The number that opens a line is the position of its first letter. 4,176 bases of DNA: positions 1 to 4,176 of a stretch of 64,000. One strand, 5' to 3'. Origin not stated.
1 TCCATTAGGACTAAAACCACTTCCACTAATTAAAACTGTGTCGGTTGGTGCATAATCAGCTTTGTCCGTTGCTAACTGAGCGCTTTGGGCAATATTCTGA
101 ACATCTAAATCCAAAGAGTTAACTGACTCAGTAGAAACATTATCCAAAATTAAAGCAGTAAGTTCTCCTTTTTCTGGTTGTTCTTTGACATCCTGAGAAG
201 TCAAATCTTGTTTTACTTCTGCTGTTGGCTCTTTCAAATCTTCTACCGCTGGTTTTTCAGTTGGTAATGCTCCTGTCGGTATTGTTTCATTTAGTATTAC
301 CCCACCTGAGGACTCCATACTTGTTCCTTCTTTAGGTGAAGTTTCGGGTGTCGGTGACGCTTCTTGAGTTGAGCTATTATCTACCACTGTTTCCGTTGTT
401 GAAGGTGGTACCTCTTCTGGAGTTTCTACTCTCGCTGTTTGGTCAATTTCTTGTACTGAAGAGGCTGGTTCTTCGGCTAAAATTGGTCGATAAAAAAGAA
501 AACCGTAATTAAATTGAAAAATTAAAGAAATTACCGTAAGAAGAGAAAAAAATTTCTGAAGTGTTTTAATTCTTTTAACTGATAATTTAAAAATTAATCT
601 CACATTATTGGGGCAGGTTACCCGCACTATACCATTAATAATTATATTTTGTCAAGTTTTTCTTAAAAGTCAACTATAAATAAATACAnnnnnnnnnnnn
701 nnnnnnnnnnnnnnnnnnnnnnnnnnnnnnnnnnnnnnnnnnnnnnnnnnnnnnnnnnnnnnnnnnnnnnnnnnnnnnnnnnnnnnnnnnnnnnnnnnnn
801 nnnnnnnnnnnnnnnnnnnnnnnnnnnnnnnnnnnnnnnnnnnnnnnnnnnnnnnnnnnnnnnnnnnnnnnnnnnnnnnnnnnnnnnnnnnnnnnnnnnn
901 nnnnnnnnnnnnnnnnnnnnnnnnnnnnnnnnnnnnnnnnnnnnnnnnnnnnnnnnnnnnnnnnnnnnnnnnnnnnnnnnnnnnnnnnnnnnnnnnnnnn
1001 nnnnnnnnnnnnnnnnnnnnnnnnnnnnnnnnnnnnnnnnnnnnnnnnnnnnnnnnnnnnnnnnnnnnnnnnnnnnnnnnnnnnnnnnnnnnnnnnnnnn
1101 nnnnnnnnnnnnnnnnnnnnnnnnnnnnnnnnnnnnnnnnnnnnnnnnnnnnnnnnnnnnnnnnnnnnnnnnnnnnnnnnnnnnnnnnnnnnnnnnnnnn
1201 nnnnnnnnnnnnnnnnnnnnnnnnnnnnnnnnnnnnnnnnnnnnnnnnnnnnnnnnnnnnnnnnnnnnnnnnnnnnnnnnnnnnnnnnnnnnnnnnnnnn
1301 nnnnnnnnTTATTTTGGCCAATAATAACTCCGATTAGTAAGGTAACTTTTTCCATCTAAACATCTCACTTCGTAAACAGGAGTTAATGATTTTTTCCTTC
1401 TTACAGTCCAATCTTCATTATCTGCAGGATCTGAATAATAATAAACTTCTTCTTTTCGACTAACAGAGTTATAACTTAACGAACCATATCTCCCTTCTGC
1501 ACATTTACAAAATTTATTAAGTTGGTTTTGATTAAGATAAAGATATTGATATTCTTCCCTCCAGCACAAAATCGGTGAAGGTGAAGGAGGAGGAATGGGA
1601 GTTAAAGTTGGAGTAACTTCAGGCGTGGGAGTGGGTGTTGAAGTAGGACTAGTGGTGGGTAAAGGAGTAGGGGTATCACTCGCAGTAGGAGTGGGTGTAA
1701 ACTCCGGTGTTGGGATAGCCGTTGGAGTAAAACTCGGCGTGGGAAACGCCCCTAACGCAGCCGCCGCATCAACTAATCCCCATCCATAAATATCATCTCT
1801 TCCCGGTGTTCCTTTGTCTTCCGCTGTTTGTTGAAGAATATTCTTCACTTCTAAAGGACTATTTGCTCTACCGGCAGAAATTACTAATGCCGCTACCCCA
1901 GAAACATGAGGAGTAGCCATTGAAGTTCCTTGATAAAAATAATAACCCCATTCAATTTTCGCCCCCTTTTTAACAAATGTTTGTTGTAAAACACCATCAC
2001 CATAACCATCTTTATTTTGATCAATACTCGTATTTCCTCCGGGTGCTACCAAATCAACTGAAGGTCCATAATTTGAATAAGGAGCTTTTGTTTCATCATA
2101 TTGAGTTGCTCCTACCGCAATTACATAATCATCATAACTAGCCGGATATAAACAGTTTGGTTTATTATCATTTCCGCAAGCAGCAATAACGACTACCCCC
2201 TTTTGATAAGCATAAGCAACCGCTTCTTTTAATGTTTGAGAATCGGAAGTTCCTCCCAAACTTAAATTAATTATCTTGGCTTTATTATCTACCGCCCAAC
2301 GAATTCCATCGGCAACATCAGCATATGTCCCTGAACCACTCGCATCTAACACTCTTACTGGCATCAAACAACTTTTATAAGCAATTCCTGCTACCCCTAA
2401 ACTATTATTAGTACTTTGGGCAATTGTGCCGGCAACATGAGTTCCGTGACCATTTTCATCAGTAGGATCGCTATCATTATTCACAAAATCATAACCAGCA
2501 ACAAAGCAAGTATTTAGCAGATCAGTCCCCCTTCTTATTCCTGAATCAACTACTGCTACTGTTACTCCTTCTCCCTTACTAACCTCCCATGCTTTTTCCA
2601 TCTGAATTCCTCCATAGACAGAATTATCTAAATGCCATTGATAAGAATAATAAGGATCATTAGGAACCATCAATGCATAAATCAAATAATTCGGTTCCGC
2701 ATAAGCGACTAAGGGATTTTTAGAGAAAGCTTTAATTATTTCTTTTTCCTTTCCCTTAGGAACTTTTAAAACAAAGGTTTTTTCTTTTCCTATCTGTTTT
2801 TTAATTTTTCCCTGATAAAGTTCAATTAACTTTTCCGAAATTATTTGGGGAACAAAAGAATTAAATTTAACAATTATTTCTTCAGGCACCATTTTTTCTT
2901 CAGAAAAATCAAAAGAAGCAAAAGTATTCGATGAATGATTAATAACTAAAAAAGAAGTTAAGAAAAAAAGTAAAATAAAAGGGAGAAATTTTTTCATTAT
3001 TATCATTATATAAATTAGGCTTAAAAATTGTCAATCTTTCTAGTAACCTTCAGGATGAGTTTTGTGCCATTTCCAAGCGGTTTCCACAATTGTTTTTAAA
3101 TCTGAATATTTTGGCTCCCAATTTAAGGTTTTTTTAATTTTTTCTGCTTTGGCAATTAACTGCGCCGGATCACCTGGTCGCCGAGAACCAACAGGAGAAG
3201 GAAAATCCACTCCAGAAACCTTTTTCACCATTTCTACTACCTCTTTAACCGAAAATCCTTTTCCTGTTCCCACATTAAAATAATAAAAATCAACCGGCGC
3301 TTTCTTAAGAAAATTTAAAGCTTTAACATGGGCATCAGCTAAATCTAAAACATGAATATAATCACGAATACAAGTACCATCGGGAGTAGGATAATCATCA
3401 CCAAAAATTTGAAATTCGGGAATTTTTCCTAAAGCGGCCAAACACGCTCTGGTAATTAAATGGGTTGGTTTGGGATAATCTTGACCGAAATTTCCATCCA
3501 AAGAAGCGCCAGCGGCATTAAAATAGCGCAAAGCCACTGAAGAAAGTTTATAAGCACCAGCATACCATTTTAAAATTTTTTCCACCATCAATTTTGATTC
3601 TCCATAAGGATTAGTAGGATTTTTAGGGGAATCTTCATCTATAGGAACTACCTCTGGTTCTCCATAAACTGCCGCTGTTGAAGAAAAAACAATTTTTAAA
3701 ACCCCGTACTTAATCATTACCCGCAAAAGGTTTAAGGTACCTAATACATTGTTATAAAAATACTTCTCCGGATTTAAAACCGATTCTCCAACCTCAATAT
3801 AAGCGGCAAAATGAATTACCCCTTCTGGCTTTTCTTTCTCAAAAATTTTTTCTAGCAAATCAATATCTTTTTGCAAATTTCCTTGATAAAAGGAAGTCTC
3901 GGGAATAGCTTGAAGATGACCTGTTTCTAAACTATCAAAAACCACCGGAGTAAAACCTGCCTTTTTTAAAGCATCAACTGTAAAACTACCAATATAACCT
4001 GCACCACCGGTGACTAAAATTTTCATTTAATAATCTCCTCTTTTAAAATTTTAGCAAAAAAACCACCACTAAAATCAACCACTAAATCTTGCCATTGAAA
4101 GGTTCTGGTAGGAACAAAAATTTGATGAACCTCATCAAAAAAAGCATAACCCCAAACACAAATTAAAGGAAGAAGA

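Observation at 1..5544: Cell-surface cluster: sortase with an S8 subtilase, a mucin-like secreted protein and an LTD-PEGA protein bearing a non-LPXTG C-terminal anchor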

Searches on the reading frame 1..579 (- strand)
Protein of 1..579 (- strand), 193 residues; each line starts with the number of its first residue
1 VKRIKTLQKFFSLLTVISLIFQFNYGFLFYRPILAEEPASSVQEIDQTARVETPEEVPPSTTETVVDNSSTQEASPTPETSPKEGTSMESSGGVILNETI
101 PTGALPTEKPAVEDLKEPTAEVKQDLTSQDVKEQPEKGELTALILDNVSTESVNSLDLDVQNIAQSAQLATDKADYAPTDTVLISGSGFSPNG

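Call 4: search_protein_families(library=pfam, proteins=[window:1-579:-], max_evalue=0.01)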
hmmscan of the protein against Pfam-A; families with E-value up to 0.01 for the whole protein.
seq(193 aa): 0 families

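Call 5: search_protein_families(library=ncbifam, proteins=[window:1-579:-], max_evalue=0.01)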
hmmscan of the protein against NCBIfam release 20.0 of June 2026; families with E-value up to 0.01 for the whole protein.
seq(193 aa): 0 families

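Call 28: find_homologous_proteins(query=window:1-579:-, max_evalue=0.001)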
Query seq(193 aa): 193 candidates shared short words with the query, none scored E <= 0.001.

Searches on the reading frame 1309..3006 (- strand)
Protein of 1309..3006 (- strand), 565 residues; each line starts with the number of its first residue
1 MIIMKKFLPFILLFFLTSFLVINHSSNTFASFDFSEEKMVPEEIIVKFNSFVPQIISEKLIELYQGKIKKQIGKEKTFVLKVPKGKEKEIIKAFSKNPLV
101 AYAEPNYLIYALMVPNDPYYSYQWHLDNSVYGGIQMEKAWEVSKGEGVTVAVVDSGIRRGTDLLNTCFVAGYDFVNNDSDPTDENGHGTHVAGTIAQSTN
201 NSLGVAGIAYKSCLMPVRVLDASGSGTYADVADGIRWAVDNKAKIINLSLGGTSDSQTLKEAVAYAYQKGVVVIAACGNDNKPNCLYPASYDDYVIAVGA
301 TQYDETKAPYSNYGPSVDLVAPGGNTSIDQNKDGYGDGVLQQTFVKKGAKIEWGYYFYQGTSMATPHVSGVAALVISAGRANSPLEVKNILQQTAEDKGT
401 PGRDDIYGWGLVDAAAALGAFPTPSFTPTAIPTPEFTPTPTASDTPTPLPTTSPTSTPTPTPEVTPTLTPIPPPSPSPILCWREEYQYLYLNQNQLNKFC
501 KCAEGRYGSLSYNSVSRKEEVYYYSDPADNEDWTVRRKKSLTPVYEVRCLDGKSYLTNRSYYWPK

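Call 4: search_protein_families(library=pfam, proteins=[window:1309-3006:-], max_evalue=0.01)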
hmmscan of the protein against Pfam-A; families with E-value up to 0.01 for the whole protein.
window:1309-3006:- (565 aa): 2 families
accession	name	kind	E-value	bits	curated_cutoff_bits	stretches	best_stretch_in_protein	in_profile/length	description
PF00082.27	Peptidase_S8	-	1.6e-61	208.6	21.8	1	145-410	1-288/288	Subtilase family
PF22148.1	Fervidolysin_NPro-like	-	8.5e-12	45.7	21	1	36-106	12-81/81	Fervidolysin N-terminal prodomain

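Call 5: search_protein_families(library=ncbifam, proteins=[window:1309-3006:-], max_evalue=0.01)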
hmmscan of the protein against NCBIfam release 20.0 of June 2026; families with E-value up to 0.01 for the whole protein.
window:1309-3006:- (565 aa): 9 families
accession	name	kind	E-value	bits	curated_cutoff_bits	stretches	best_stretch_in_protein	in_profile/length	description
TIGR03921.1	T7SS_mycosin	equivalog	2e-74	250.9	278.75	1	135-442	2-313/353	type VII secretion-associated serine protease mycosin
NF033595.1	denti_PrtP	equivalog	2.7e-33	115.5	300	2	245-419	341-503/606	dentilisin complex serine proteinase subunit PrtP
NF049966.1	QH_SP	equivalog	2.6e-29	102.2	165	1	150-300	2-143/219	subtilisin-like serine protease QhpE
TIGR03895.1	protease_PatA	subfamily_domain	1.1e-20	73.9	421.05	1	187-396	1-201/606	PatA/PatG family cyanobactin maturation protease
NF042956.1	IteS_antiphage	equivalog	6.2e-10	38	900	1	144-256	253-364/747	S8 family anti-phage peptidase IteS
NF040553.1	SGO_0316_fam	subfamily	2.5e-08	32.1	1400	1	167-279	340-463/1486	SGO_0316/SGO_0317 family LPXTG-anchored serine peptidase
NF040809.1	germ_prot_CspBA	exception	5e-08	31.1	1250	1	176-281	713-825/1099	bifunctional germination protease/germinant receptor pseudoprotease CspBA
NF051851.1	AtpSerPepEprS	equivalog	4.4e-05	21.7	1700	0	353-418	295-363/988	autotransporter serine peptidase EprS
NF040808.2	CspC_non_triad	exception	0.00012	20.7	675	0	176-291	158-288/556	bile acid germinant receptor pseudoprotease CspC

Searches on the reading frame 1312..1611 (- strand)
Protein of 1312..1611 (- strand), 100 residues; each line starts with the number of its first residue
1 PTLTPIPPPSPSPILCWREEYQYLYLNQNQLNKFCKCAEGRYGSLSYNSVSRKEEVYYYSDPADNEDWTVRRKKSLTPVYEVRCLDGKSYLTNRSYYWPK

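Call 63: search_protein_representatives(protein=window:1312-1611:-)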
Query: 100 residues. Proteins with E-value up to 0.001 (for the whole library): 87; up to 1e-10: 58; up to 1e-30: 2. The best 87 are listed.
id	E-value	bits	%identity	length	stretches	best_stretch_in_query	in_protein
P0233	2.3e-34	134.2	44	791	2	14-99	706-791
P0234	7.9e-33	129.2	32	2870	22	24-70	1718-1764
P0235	3.8e-30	120.6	39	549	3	14-98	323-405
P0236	1.2e-27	112.6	42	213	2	15-97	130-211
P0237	2.1e-25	105.4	52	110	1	4-100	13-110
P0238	8.1e-23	97.0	52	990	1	10-100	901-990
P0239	4.4e-22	94.6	52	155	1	11-99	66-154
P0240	5.8e-22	94.3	51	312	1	9-100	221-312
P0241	5.9e-22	94.2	47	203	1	12-100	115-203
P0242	1.5e-21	92.9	54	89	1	15-98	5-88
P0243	2.2e-21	92.4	47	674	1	8-98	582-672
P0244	2.6e-21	92.2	48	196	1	1-100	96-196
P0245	7.1e-21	90.8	51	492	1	12-100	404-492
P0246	1.7e-20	89.6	48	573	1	13-100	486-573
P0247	9.2e-20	87.2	49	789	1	8-97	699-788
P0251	2.2e-17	79.5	45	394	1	2-96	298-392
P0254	5.8e-17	78.2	36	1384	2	8-97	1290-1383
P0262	2.9e-15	72.7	44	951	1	12-97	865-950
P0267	3.5e-14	69.2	40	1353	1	5-99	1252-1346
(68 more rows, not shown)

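Call 64: search_protein_families(library=pfam, proteins=[P0233, P0238, P0243, P0245, P0247, P0254, P0262, P0267, P0240, P0251], max_evalue=0.0001)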
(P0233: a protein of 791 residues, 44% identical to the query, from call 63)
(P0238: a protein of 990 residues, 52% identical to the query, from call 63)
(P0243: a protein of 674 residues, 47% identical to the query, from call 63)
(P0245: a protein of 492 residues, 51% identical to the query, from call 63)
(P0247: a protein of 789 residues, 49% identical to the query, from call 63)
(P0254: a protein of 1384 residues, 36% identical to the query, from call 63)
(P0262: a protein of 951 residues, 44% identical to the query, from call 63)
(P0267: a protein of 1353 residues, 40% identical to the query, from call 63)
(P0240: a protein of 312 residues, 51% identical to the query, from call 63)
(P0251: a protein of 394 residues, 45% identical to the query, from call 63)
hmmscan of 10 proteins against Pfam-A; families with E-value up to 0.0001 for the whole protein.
P0233 (791 aa): 2 families
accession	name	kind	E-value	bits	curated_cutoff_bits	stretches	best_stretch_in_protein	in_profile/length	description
PF00082.27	Peptidase_S8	-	6.2e-55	187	21.8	1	111-358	1-276/288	Subtilase family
PF11617.13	Cu-binding_MopE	-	5.5e-20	71.7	27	1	562-591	1-30/30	Putative metal-binding motif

P0238 (990 aa): 0 families

P0243 (674 aa): 1 family
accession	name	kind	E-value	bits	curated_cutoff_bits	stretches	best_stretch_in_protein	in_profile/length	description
PF00082.27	Peptidase_S8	-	6.5e-62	209.9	21.8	1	125-404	1-288/288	Subtilase family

P0245 (492 aa): 3 families
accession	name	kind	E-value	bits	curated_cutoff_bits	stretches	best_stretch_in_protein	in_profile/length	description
PF00082.27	Peptidase_S8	-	2.7e-39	135.7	21.8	1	2-196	85-288/288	Subtilase family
PF19077.6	Big_13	-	4e-10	40.5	27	1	225-308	23-102/102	Bacterial Ig-like domain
PF00041.27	fn3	-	1.1e-07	32.3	25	1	313-396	2-81/84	Fibronectin type III domain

P0247 (789 aa): 1 family
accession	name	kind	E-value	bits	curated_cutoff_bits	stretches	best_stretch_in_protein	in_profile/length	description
PF00082.27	Peptidase_S8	-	1.8e-51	175.6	21.8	1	114-355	3-282/288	Subtilase family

P0254 (1384 aa): 6 families
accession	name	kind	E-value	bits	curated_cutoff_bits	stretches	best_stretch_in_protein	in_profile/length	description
PF11617.13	Cu-binding_MopE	-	2.2e-08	34.6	27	1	1254-1283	1-30/30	Putative metal-binding motif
PF24096.1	DUF7379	-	5.8e-07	30.1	33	1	543-596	60-118/191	Domain of unknown function (DUF7379)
PF08310.17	LGFP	-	1.6e-06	28.8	22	0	111-164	1-51/53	LGFP repeat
PF06028.17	DUF915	-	7.3e-06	26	22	1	514-593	64-146/255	Alpha/beta hydrolase of unknown function (DUF915)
PF01674.24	Lipase_2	-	8.7e-06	25.8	20.3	0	543-574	65-96/219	Lipase (class 2)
PF07819.20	PGAP1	-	1.1e-05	25.8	24.3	1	547-598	85-137/233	PGAP1-like alpha/beta domain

P0262 (951 aa): 4 families
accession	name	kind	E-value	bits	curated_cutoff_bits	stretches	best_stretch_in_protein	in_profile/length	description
PF11617.13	Cu-binding_MopE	-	3.5e-28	98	27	3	830-859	1-30/30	Putative metal-binding motif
PF13385.13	Laminin_G_3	-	7.2e-14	52.6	27.6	1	71-214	12-150/151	Concanavalin A-like lectin/glucanases superfamily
PF02836.23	Glyco_hydro_2_C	-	4.5e-08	33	21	1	280-480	37-227/302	Glycosyl hydrolases family 2, TIM barrel domain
PF02412.23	TSP_3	-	1e-06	28.8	25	1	576-598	14-36/36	Thrombospondin type 3 repeat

P0267 (1353 aa): 0 families

P0240 (312 aa): 1 family
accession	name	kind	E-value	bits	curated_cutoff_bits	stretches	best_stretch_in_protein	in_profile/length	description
PF00082.27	Peptidase_S8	-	1.9e-09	37.7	21.8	1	1-38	236-273/288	Subtilase family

P0251 (394 aa): 1 family
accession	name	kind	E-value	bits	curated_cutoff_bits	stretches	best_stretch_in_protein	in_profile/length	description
PF00082.27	Peptidase_S8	-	2.2e-57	195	21.8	1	2-273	5-288/288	Subtilase family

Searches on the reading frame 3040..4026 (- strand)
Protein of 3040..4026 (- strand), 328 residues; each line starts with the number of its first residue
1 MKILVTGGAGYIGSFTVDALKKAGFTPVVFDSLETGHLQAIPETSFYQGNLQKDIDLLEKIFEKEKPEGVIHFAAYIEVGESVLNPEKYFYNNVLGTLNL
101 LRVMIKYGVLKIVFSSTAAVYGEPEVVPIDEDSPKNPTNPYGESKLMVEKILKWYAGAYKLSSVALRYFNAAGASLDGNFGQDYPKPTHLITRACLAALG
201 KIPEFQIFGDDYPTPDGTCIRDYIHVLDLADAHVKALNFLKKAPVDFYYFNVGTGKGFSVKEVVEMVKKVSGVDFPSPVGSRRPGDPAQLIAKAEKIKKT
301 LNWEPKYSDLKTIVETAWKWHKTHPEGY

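Call 4: search_protein_families(library=pfam, proteins=[window:3040-4026:-], max_evalue=0.01)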
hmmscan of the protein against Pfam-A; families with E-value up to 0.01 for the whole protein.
window:3040-4026:- (328 aa): 6 families
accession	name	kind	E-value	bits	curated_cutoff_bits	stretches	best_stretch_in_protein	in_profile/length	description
PF01370.27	Epimerase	-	5.8e-55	186.8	20.9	1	3-242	1-230/240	NAD dependent epimerase/dehydratase family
PF16363.11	GDP_Man_Dehyd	-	1.8e-53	182.6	27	1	4-308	1-324/332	GDP-mannose 4,6 dehydratase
PF02719.21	Polysacc_synt_2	-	1.8e-14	54.1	20.2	1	3-173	1-173/293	Polysaccharide biosynthesis protein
PF04321.23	RmlD_sub_bind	-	2.2e-14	53.7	27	1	1-153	1-137/287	RmlD substrate binding domain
PF01073.25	3Beta_HSD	-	1.1e-11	44.7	22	1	4-167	1-177/280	3-beta hydroxysteroid dehydrogenase/isomerase family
PF07993.18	NAD_binding_4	-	2.2e-06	27.4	20.1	1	66-184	88-220/258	Male sterility protein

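Call 5: search_protein_families(library=ncbifam, proteins=[window:3040-4026:-], max_evalue=0.01)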
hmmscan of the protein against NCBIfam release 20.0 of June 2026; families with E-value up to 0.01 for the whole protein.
window:3040-4026:- (328 aa): 25 families
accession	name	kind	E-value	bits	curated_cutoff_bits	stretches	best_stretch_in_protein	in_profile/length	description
TIGR01179.1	galE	equivalog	9.8e-132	438.8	262.3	1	2-327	1-331/332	UDP-glucose 4-epimerase GalE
NF007956.0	PRK10675.1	subfamily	3.5e-76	256.5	394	1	1-328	1-336/338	UDP-glucose 4-epimerase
TIGR01181.1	dTDP_gluc_dehyt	equivalog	2.1e-35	122.4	365.1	1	2-324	1-314/321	dTDP-glucose 4,6-dehydratase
TIGR02197.1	heptose_epim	equivalog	5.9e-29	101.2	274.6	1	3-272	1-261/316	ADP-glyceromanno-heptose 6-epimerase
TIGR04180.1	EDH_00030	hypoth_equivalog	1.2e-28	100.1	475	1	3-173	1-177/297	NAD-dependent 4,6-dehydratase LegB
TIGR01214.1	rmlD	equivalog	6.7e-16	58.2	224.05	1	2-164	1-147/285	dTDP-4-dehydrorhamnose reductase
TIGR02622.1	CDP_4_6_dhtase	equivalog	6.9e-16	58.3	278.45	1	2-323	6-332/352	CDP-glucose 4,6-dehydratase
NF007490.0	PRK10084.1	subfamily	2.2e-15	56.5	649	1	1-315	1-328/361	dTDP-glucose 4,6-dehydratase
NF047922.1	GDPFucSynFcl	equivalog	4.2e-15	56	500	1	3-322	5-302/308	GDP-L-fucose synthase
NF042422.1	oxyalk_red_OleD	equivalog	3.4e-13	49.7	580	1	1-168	1-165/329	2-alkyl-3-oxoalkanoate reductase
TIGR01472.1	gmd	equivalog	5.7e-13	48.8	415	1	54-271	65-268/342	GDP-mannose 4,6-dehydratase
TIGR03466.1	HpnA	hypoth_equivalog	2.1e-12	46.6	367.65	1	1-155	1-155/327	hopanoid-associated sugar epimerase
NF007582.0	PRK10217.1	equivalog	3.7e-12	46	698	1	2-265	3-264/355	dTDP-glucose 4,6-dehydratase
NF011728.1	PRK15181.1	equivalog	4.6e-12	45.6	760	1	3-321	18-337/348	Vi polysaccharide biosynthesis UDP-N-acetylglucosaminuronic acid C-4 epimerase TviC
NF008360.0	PRK11150.1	equivalog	1.1e-11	44.5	452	1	3-268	2-251/310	ADP-glyceromanno-heptose 6-epimerase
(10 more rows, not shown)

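Call 8: find_encoding_contigs(protein=window:3040-4026:-, flank=10000, max_places=6)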
Protein window:3040-4026:- (328 aa): no gene with exactly this product is on record in the collection.
